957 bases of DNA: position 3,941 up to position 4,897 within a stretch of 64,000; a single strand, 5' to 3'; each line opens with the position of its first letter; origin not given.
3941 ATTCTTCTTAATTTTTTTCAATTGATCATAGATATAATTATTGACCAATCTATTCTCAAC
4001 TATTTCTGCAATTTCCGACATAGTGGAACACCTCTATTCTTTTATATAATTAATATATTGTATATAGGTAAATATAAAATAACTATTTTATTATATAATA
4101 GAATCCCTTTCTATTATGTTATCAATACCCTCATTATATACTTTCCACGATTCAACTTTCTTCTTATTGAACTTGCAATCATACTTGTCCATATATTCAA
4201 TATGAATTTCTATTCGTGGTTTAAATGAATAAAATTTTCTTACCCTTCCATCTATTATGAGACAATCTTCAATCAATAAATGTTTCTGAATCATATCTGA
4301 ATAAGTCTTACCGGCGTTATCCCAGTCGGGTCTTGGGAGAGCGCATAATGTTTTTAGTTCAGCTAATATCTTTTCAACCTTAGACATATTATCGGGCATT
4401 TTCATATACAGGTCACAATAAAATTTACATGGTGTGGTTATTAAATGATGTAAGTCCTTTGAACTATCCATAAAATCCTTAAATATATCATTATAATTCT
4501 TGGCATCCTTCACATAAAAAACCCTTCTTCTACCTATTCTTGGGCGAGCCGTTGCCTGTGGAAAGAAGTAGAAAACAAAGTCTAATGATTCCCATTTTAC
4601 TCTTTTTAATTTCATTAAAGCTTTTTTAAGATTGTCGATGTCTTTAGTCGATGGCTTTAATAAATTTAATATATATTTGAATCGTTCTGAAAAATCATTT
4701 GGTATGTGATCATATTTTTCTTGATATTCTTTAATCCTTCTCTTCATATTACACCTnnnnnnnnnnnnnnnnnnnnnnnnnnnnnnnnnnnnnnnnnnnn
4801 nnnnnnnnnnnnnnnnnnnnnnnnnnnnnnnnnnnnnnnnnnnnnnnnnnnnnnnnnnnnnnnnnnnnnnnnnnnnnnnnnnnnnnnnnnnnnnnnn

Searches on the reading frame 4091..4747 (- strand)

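Call 16: search_protein_families(library=pfam, proteins=[window:4091-4747:-], max_evalue=0.001)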
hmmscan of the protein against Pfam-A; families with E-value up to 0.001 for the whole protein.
window:4091-4747:- (218 aa): 1 family
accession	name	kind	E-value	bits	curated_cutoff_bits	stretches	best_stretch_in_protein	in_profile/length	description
PF05866.16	RusA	-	9e-18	65.5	22.8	1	63-184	4-124/124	Endodeoxyribonuclease RusA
